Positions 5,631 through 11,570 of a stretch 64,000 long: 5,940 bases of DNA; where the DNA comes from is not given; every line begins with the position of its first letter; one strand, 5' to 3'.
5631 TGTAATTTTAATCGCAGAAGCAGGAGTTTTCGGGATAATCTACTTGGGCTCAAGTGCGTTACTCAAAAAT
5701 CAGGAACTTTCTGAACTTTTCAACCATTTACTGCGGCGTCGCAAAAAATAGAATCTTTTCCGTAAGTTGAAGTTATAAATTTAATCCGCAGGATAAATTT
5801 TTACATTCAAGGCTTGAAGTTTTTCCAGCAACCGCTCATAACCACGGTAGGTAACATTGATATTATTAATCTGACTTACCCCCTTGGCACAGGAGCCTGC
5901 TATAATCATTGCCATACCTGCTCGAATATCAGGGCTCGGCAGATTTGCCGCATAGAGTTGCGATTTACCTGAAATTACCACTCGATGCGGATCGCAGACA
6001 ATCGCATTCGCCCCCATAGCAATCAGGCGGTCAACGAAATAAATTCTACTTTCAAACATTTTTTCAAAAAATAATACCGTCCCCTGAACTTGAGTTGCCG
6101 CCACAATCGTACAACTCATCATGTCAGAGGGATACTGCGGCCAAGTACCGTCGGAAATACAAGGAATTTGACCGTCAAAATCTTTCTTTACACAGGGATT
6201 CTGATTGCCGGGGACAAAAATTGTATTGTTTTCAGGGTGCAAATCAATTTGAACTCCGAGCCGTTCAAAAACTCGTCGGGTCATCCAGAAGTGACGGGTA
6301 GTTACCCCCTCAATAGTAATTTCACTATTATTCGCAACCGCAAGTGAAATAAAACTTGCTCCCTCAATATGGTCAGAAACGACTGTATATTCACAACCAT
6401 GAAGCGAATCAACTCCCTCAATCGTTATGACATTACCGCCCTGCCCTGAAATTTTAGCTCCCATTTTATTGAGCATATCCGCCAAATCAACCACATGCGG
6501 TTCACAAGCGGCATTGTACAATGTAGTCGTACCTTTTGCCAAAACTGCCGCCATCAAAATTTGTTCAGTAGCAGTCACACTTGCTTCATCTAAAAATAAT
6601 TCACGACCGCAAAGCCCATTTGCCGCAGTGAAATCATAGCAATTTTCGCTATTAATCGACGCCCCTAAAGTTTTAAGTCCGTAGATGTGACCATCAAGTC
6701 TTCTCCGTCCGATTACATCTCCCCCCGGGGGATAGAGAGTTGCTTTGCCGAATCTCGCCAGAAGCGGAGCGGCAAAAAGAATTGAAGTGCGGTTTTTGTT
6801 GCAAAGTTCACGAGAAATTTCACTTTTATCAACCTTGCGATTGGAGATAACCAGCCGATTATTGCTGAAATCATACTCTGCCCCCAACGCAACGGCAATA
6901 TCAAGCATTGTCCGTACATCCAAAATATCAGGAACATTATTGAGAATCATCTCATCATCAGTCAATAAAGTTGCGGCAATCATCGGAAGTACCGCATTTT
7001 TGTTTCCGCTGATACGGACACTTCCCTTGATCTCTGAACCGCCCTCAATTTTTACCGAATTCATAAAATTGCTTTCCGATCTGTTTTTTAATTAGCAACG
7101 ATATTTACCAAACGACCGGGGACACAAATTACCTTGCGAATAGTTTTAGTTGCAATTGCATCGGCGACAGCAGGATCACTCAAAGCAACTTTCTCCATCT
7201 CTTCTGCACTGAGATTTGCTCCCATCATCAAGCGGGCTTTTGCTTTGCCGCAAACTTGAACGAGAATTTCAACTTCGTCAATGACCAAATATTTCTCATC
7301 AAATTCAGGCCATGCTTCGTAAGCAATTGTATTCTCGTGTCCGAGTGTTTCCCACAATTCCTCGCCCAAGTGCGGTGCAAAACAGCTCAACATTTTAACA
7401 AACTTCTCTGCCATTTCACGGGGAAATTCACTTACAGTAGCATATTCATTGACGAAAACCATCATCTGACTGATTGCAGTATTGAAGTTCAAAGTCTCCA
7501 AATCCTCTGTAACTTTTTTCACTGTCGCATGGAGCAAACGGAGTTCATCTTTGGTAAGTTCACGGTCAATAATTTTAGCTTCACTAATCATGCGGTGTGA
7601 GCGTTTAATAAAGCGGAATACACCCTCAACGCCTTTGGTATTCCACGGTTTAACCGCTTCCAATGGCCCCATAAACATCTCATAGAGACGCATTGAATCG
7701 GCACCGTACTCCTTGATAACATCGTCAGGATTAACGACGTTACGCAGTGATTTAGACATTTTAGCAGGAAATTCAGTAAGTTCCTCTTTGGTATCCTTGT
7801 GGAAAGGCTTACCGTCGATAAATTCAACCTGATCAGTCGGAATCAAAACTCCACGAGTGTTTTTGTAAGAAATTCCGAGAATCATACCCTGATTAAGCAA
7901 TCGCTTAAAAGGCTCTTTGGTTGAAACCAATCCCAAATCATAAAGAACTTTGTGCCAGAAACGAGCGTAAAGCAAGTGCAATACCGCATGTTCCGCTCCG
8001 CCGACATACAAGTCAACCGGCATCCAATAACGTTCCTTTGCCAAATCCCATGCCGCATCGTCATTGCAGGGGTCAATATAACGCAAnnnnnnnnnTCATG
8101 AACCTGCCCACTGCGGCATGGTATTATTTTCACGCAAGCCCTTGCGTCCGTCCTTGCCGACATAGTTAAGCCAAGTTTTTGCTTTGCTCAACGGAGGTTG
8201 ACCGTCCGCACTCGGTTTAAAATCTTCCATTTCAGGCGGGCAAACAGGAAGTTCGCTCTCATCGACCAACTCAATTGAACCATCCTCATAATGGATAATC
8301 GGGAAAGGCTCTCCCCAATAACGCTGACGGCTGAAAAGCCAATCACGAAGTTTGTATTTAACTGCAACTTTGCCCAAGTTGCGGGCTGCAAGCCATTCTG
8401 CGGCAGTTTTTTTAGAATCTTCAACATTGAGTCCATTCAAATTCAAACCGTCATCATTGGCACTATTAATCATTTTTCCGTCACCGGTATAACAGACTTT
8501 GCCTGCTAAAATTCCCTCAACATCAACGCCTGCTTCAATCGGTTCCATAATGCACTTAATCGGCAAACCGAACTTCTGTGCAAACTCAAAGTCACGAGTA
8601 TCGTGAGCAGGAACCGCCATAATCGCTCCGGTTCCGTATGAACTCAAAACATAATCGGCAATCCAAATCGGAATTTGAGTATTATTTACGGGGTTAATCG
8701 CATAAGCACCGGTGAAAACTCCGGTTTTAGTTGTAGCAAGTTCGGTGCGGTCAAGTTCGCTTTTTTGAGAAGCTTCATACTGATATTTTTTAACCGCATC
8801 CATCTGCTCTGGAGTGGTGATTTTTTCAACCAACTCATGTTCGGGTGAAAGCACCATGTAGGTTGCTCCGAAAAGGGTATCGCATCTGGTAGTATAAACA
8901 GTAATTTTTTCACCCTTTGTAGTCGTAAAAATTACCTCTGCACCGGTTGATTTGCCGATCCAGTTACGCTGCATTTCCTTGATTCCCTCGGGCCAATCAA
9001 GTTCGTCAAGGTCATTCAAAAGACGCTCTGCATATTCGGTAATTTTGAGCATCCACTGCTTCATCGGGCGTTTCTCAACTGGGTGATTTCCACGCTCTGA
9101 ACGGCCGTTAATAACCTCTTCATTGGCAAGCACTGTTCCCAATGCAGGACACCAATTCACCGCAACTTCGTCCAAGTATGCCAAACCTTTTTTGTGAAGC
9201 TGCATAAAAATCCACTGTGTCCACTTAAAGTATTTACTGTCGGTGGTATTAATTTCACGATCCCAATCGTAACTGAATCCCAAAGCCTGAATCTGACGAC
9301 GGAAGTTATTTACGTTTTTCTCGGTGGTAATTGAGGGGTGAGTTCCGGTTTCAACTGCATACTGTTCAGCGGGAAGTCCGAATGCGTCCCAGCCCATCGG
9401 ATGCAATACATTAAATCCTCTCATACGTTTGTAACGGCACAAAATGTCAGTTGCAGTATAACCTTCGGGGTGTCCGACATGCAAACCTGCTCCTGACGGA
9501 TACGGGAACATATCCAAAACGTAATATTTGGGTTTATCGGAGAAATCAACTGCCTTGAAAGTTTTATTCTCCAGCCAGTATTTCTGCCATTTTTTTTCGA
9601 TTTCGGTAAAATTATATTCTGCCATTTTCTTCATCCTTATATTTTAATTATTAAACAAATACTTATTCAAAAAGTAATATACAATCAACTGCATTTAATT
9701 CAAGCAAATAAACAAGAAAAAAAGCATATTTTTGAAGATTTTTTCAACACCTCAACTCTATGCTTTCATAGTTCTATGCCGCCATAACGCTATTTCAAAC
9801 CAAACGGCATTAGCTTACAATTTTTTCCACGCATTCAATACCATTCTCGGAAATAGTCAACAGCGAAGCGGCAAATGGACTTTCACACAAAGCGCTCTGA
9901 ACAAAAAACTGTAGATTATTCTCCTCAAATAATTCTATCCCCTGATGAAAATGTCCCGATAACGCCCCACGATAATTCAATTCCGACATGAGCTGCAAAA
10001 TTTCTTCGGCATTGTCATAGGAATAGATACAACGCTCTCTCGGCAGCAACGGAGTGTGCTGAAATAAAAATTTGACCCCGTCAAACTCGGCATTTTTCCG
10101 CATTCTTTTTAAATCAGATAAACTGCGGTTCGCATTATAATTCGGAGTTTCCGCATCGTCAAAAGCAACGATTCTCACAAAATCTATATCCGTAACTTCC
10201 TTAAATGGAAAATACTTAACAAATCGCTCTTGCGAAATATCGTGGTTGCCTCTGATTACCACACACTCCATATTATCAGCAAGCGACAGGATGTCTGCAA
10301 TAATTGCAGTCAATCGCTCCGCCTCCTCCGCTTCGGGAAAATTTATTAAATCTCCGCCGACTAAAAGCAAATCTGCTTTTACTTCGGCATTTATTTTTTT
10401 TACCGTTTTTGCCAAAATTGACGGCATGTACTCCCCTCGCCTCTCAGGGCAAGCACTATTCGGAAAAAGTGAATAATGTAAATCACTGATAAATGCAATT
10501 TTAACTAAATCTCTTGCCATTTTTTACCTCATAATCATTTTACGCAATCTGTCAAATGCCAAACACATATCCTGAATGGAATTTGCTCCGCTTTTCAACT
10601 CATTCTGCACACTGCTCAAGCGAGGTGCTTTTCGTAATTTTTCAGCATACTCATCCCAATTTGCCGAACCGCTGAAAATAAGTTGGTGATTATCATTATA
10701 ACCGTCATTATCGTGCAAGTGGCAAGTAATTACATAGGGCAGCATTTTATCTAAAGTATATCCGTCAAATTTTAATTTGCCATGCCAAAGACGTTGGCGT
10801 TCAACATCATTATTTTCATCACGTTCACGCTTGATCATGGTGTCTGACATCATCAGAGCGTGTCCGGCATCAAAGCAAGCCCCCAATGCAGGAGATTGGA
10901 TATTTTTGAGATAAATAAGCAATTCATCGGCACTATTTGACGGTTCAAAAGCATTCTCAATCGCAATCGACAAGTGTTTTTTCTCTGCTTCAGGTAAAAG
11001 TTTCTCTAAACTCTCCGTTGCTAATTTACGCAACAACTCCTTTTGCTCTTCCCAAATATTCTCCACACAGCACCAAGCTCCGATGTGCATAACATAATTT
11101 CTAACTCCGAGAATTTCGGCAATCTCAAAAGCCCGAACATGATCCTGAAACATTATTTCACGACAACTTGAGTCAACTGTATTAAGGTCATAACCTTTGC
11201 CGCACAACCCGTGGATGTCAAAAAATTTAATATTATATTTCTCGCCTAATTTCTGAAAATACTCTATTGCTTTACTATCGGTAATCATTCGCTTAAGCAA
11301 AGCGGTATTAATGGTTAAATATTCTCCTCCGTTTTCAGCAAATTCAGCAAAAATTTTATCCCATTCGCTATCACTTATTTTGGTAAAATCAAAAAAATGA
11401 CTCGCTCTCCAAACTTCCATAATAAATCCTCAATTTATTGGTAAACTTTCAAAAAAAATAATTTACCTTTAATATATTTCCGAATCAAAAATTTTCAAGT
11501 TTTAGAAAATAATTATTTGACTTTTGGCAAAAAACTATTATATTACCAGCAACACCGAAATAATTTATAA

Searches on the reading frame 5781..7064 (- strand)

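Call 21: search_protein_families(library=pfam, proteins=[window:5781-7064:-])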
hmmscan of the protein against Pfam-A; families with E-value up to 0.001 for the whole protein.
window:5781-7064:- (427 aa): 1 family
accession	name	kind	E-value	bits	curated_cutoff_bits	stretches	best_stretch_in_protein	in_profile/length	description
PF00275.25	EPSP_synthase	-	4.7e-69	233.6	22.8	1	7-416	2-417/417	EPSP synthase (3-phosphoshikimate 1-carboxyvinyltransferase)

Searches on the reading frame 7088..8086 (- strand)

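Call 21: search_protein_families(library=pfam, proteins=[window:7088-8086:-])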
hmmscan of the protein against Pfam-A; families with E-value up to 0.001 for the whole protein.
window:7088-8086:- (332 aa): 2 families
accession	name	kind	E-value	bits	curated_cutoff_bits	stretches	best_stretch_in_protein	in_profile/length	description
PF08264.19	Anticodon_1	-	2.8e-21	76.4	25.1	1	182-295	5-145/148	Anticodon-binding domain of tRNA ligase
PF00133.28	tRNA-synt_1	-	4.3e-08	32.8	22.7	1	108-135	374-401/414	tRNA synthetases class I (I, L, M and V)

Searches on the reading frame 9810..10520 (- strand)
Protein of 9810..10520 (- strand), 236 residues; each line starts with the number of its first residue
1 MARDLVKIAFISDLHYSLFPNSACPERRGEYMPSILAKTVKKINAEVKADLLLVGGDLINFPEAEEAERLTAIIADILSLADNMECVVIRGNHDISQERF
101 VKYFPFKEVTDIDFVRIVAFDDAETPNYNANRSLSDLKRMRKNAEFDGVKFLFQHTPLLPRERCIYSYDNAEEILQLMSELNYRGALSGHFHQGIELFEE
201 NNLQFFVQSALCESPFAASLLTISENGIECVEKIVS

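Call 21: search_protein_families(library=pfam, proteins=[window:9810-10520:-])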
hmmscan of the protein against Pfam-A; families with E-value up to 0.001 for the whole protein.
window:9810-10520:- (236 aa): 2 families
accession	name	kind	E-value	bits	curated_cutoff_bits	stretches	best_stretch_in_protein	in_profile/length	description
PF00149.33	Metallophos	-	1.9e-14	55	21.5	1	7-193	2-190/191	Calcineurin-like phosphoesterase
PF12850.12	Metallophos_2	-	2.2e-07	31.5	27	1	7-194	2-119/154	Calcineurin-like phosphoesterase superfamily domain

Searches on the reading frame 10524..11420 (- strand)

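Call 21: search_protein_families(library=pfam, proteins=[window:10524-11420:-])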
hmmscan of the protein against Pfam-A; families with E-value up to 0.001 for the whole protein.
window:10524-11420:- (298 aa): 1 family
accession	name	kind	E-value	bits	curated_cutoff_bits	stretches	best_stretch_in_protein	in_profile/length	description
PF01261.30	AP_endonuc_2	-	3.5e-21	76.5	31.1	1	43-265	21-219/249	Xylose isomerase-like TIM barrel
